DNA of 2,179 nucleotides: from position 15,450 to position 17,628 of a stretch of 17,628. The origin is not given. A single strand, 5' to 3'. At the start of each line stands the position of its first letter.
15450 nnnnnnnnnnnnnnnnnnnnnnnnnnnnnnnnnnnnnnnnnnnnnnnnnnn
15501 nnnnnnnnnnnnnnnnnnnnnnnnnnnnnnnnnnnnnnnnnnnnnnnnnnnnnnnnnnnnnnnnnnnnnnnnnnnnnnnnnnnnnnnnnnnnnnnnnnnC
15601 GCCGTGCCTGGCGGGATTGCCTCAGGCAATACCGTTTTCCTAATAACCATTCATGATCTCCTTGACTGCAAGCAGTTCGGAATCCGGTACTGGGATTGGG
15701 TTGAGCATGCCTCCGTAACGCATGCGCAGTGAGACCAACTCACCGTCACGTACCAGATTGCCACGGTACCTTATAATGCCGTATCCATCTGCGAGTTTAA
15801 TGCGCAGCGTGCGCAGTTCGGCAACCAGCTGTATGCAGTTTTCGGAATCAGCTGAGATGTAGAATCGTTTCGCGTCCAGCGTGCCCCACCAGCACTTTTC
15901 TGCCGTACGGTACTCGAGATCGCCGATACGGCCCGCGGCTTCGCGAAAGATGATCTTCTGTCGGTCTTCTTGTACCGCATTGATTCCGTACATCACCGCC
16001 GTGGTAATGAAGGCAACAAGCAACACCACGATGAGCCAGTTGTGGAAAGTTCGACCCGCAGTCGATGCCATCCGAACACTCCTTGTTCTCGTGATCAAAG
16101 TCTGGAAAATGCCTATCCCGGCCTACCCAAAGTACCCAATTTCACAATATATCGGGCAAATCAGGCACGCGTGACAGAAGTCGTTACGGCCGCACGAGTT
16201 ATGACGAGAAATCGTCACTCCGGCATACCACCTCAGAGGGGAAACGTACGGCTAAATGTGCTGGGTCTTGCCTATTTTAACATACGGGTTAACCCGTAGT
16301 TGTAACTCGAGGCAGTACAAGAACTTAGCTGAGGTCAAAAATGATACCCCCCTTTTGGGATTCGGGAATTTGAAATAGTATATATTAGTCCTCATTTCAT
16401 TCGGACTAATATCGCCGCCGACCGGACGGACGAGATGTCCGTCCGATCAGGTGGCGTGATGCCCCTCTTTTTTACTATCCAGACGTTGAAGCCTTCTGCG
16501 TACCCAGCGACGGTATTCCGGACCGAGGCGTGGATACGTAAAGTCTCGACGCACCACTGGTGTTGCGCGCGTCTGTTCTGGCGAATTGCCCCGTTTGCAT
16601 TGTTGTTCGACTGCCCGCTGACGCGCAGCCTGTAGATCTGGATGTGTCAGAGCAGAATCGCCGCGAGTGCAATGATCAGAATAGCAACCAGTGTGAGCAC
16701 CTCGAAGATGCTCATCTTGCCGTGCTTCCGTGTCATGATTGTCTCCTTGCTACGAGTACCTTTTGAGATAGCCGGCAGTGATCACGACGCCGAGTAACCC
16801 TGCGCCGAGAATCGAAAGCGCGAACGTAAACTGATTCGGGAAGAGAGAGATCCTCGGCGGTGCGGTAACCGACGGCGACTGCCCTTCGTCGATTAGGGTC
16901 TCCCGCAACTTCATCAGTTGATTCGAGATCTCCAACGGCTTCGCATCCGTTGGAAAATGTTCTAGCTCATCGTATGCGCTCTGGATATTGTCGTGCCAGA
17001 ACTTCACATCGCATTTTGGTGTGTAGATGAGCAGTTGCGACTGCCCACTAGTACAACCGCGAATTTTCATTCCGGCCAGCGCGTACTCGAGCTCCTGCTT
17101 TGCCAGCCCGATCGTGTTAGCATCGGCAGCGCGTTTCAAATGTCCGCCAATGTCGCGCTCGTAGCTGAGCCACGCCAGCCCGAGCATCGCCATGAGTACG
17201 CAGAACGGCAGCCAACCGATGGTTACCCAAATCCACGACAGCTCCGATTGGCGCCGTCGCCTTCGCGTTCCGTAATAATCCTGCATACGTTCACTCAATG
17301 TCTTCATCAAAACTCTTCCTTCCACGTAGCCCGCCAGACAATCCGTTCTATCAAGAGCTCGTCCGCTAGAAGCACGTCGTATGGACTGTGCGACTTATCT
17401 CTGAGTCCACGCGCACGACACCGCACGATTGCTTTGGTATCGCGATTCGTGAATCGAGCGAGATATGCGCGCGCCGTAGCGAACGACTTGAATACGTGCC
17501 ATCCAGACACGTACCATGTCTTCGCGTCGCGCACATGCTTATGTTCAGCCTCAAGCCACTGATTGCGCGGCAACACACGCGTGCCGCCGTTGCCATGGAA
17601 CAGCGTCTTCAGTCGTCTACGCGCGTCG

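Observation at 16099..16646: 550-bp AT-rich non-coding island with a 16-bp perfect palindrome and two perfect hairpins: an operon boundary, repressor-controlled promoter, or origin candidate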

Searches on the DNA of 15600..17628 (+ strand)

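Call 10: search_dna_similar(query=window:15600-17628:+, collection=phages, mode=distant, max_rows=30)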
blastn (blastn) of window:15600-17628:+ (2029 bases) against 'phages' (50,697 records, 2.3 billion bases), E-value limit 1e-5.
No match.

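Call 18: search_rna_families(source=window, start=15950, end=16800, threshold=evalue, max_evalue=10)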
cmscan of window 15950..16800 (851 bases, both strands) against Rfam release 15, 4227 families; matches with E-value up to 10: 3.
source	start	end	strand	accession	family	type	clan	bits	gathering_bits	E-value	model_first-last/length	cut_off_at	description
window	16387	16436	+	RF01523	TB10Cs1H2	Gene; snRNA; snoRNA; HACA-box;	-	15.8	50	3.8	1-63/63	no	Trypanosomatid snoRNA TB10Cs1H2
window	16073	16099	+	RF02448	SpR20_sRNA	Gene; sRNA;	-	14.7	45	3.2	1-45/45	no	Streptococcus sRNA SpR20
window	16691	16724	-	RF02091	DAOA-AS1_2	Gene; lncRNA;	-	12.2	43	2.1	172-205/205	no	DAOA antisense RNA 1 conserved region 2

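Call 64: build_rna_model(alignment_id=A5)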
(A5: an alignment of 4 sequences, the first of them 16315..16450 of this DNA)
Model R1 built from alignment A5 (4 sequences, 157 columns); structure: RNAalifold consensus.
model positions 125; base pairs 19; branch points 2; effective number of sequences 2.49; information 0.59 bits per position. Calibrated on 0.2 Mb of random sequence (short: E-values are rough).
structure used (alignment columns):
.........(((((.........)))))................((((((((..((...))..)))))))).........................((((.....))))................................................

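Call 65: search_with_rna_model(model_id=R1, sources=[window, L003, L005, L007, L008, L009, L012, L013, L017, L019, L020, L021, L022, L023, L024, L025, L026, L027, L028, L029, L031, L032, L034, L035, L036, L037, L041, L044, L048], max_evalue=10, show_alignments=8)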
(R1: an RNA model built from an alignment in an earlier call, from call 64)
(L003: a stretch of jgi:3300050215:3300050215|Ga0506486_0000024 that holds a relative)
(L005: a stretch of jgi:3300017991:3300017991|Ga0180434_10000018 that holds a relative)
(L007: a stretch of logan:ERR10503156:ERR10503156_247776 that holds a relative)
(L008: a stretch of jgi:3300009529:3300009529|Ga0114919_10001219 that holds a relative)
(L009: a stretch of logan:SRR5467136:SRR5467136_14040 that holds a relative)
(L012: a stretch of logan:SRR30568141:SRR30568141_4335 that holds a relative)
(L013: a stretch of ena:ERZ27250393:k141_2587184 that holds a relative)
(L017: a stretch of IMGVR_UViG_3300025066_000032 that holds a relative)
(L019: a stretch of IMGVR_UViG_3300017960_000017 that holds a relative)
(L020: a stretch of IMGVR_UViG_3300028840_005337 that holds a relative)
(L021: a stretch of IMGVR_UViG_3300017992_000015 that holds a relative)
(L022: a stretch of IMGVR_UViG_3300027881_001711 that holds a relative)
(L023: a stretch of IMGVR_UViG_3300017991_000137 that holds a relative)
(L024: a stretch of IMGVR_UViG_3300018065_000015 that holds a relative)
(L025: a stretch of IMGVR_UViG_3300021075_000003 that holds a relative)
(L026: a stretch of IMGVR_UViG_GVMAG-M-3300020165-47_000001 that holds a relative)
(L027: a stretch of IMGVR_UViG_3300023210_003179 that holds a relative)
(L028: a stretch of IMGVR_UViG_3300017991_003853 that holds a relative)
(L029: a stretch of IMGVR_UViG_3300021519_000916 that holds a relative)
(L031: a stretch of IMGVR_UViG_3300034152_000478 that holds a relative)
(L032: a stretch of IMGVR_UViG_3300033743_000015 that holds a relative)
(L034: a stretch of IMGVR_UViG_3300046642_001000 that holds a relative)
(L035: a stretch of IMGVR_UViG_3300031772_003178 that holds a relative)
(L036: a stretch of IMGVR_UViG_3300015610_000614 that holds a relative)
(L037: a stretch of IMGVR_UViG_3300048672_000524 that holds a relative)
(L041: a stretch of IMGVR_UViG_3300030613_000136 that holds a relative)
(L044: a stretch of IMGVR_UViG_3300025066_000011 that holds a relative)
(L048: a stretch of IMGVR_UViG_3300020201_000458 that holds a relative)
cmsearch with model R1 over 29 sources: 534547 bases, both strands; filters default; matches with E-value up to 10: 6.
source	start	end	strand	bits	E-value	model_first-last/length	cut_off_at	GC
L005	6033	6152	+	116.6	1.5e-28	1-125/125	no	0.47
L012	6969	7093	+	116.1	2e-28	1-125/125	no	0.54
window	16315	16447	-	108.9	1.8e-26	1-125/125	no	0.45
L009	6790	6929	+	99.5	6.1e-24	1-125/125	no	0.48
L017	6769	6908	+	99.5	6.1e-24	1-125/125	no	0.48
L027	9718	9820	-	16.1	0.2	1-125/125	no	0.34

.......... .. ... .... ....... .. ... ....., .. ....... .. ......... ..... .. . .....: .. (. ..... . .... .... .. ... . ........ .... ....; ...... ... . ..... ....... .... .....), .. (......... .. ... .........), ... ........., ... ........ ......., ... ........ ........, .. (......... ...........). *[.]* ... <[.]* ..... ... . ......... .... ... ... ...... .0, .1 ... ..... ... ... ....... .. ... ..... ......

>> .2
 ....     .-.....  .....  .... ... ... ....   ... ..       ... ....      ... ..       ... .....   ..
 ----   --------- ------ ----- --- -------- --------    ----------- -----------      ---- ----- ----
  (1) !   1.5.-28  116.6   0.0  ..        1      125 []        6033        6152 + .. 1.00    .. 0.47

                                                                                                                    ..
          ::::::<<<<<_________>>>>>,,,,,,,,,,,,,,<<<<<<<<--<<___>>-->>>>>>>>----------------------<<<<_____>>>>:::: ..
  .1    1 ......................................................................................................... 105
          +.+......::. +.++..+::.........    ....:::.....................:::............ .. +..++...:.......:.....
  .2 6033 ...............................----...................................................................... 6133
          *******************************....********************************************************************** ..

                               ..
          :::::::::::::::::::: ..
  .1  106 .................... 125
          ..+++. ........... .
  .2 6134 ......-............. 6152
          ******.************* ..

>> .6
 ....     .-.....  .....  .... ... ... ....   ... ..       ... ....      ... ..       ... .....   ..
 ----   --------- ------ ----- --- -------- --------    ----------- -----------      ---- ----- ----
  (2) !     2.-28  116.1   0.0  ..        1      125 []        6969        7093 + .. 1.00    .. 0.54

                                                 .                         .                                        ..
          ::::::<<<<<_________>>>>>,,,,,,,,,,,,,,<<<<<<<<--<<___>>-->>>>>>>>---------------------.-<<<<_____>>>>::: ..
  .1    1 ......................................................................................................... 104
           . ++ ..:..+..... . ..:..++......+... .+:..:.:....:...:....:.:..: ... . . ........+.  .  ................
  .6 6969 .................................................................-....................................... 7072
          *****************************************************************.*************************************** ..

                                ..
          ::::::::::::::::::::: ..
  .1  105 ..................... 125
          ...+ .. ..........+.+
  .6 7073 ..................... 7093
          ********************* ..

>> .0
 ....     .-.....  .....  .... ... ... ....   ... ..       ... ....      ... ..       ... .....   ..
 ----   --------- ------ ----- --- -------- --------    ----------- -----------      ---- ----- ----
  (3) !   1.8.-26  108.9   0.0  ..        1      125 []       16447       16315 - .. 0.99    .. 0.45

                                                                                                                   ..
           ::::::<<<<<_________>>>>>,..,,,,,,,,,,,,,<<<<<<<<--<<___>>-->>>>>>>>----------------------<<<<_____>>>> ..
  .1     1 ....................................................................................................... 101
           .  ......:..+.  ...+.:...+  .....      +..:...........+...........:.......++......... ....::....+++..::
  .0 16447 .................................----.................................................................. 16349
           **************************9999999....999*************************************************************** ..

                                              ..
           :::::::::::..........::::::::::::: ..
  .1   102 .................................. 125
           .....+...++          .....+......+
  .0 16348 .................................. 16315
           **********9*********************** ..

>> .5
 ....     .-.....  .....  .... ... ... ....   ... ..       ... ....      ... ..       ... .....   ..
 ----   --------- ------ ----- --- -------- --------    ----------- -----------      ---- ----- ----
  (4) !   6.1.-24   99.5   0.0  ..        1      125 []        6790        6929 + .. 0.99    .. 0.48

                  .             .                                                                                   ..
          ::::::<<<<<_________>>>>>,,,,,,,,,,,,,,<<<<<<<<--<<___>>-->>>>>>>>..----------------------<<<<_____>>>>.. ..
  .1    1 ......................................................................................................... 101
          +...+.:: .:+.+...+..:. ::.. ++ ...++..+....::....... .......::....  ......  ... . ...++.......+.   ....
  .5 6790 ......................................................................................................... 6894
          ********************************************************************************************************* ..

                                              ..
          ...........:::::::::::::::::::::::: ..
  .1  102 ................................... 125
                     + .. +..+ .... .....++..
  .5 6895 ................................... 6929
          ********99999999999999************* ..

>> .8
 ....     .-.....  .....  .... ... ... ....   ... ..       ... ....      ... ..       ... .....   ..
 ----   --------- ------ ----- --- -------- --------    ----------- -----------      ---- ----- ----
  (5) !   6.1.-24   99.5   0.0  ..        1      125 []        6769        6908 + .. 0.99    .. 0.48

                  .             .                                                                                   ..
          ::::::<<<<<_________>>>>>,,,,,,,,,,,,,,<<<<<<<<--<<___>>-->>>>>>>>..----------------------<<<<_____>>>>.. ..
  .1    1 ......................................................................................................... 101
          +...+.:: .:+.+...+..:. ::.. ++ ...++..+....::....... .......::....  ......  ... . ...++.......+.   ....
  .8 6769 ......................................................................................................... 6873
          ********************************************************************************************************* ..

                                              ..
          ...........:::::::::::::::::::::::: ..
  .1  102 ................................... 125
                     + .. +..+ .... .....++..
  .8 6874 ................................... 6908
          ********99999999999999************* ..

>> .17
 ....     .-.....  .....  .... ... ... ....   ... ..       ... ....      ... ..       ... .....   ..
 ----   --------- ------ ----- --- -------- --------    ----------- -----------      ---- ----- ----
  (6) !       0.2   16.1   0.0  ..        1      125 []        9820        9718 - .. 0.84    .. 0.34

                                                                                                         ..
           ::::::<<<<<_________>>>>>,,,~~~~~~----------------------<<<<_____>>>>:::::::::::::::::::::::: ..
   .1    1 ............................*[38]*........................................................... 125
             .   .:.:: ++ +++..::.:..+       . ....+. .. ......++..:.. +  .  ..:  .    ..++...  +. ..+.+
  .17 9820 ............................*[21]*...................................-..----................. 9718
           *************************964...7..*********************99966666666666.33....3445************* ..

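Call 70: search_with_rna_model(model_id=R1, sources=[L053, L054, L055, L056, L057, L058, L059, L060, L061, L062, L063, L064, L065, L066, L067, L068, L069, L070, L071, L072, L073, L074, L075, L076, L077, L078, L079, L080, L081, L082, L083, L084, L085, L086, L087, L088, L089, L090, L091, L092, L093, L094, L095, L096, L097, L098, L099, L100, L101, L102, L103, L104, L105, L106, L107, L108, L109, L110, L111, L112, L113, L114, L115, L116, L117, L118, L120, L123, L125, L126, L128, L129, L130, L132, L134, L135, L136, L137, L139, L140], max_evalue=1, make_alignment=true)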
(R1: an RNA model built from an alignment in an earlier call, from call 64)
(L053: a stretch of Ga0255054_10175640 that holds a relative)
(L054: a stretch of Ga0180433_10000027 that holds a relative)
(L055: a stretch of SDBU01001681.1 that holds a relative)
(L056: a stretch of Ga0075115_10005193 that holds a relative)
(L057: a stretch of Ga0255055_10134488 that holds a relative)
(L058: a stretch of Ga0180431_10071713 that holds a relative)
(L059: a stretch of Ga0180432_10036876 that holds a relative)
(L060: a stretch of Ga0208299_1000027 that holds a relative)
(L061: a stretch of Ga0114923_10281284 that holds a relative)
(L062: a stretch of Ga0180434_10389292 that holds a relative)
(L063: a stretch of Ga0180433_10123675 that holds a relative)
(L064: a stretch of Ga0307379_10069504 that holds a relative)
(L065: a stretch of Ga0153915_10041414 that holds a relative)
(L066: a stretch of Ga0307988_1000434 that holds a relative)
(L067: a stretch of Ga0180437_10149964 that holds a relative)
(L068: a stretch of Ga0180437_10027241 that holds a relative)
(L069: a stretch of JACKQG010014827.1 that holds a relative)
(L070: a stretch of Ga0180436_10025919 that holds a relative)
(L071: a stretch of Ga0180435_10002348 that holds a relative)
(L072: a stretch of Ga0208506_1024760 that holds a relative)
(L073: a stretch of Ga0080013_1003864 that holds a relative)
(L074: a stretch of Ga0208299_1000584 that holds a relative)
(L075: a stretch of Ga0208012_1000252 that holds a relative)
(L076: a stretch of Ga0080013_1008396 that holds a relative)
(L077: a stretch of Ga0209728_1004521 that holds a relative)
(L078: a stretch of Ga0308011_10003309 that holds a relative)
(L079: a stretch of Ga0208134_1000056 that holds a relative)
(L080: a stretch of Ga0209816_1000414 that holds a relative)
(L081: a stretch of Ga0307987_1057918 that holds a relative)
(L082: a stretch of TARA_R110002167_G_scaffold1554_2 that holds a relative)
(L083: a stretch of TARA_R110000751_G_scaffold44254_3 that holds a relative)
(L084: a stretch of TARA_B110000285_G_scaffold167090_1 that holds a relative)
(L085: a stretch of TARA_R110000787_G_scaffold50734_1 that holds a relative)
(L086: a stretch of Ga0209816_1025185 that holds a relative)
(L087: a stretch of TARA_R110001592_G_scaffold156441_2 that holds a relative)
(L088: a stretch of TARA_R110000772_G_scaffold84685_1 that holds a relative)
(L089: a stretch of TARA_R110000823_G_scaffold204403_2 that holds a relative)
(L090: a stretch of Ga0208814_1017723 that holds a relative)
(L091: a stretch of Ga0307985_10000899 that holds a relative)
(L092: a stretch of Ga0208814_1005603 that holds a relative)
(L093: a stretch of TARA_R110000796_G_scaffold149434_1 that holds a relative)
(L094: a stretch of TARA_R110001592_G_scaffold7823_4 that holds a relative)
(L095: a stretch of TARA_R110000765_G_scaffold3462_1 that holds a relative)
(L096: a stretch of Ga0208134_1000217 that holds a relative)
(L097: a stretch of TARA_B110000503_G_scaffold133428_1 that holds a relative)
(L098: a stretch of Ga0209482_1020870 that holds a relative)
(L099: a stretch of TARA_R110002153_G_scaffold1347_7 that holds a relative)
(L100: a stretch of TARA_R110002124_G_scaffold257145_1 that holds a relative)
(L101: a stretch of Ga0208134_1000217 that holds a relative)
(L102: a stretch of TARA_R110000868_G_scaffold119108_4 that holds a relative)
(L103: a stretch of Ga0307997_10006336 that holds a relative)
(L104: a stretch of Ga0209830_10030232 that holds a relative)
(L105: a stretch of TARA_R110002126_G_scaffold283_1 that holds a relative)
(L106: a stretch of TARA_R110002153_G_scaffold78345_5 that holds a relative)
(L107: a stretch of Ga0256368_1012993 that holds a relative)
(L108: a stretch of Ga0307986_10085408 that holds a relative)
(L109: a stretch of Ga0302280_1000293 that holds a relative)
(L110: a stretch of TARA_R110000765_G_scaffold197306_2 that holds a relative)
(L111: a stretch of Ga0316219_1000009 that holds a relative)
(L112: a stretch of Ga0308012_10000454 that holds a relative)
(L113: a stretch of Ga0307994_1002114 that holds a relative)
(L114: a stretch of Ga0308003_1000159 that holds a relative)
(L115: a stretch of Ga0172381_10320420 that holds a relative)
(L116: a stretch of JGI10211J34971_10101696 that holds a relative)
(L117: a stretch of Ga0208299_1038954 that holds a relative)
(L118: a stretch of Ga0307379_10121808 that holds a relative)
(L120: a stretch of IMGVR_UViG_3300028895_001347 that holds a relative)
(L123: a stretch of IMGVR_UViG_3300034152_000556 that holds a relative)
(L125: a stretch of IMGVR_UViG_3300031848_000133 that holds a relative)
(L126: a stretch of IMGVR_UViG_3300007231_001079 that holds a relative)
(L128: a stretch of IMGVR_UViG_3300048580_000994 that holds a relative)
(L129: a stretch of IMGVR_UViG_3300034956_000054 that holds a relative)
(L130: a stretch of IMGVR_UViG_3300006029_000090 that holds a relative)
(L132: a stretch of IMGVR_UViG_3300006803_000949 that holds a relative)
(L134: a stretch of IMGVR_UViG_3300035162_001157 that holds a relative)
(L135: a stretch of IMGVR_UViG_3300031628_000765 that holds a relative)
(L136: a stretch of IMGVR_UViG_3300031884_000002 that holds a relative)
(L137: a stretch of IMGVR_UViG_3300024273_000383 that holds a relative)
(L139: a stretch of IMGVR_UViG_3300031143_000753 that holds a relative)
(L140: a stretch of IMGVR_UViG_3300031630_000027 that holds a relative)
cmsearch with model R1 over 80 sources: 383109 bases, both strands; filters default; matches with E-value up to 1: 14.
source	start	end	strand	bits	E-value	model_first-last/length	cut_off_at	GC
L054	4991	5110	+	116.6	1.1e-28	1-125/125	no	0.47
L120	4991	5110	+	116.6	1.1e-28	1-125/125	no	0.47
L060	4773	4912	+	99.5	4.4e-24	1-125/125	no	0.48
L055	5055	5177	+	53.8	9.5e-12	1-125/125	no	0.51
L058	1779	1908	+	46.5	9.2e-10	1-125/125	no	0.46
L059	4353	4439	+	29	4.7e-05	1-93/125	3'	0.46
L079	2344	2370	+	13.1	0.96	40-66/125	no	0.26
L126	2344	2370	+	13.1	0.96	40-66/125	no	0.26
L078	2121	2147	+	13.1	0.96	40-66/125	no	0.26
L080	2480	2506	+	13.1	0.96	40-66/125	no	0.26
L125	2480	2506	+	13.1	0.96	40-66/125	no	0.26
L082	112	138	+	13.1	0.96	40-66/125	no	0.26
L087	2480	2506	+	13.1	0.96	40-66/125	no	0.26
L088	549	575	+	13.1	0.96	40-66/125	no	0.26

Alignment A7: 14 matches aligned to the model, 153 columns, each read 5' to 3' on its own strand. Consensus structure (alignment columns), stored with it:
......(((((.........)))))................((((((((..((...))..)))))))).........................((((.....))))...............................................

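Call 74: search_with_rna_model(model_id=R1, sources=[window, L005, L009, L012, L055, L058], max_evalue=0.001, make_alignment=true)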
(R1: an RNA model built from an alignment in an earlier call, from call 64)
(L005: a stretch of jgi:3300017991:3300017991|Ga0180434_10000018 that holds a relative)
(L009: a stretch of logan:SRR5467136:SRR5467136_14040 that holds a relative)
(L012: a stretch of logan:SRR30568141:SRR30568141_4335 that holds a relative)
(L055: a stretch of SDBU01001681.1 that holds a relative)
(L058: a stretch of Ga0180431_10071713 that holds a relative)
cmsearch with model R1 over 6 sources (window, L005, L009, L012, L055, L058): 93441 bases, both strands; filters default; matches with E-value up to 0.001: 6.
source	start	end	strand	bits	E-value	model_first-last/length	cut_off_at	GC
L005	6033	6152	+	116.6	2.7e-29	1-125/125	no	0.47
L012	6969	7093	+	116.1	3.6e-29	1-125/125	no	0.54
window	16315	16447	-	108.9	3.1e-27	1-125/125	no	0.45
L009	6790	6929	+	99.5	1.1e-24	1-125/125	no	0.48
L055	5055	5177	+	53.8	2.3e-12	1-125/125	no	0.51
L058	1779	1908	+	46.5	2.3e-10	1-125/125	no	0.46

Alignment A8: 6 matches aligned to the model, 154 columns, each read 5' to 3' on its own strand. Consensus structure (alignment columns), stored with it:
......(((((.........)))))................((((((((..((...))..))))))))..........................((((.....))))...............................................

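Call 81: build_rna_model(alignment_id=A9, structure=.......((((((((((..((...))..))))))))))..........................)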
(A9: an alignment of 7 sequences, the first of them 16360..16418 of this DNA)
Model R2 built from alignment A9 (7 sequences, 64 columns); structure: as given.
model positions 57; base pairs 12; branch points 0; effective number of sequences 7; information 0.75 bits per position. Calibrated on 0.2 Mb of random sequence (short: E-values are rough).
structure used (alignment columns):
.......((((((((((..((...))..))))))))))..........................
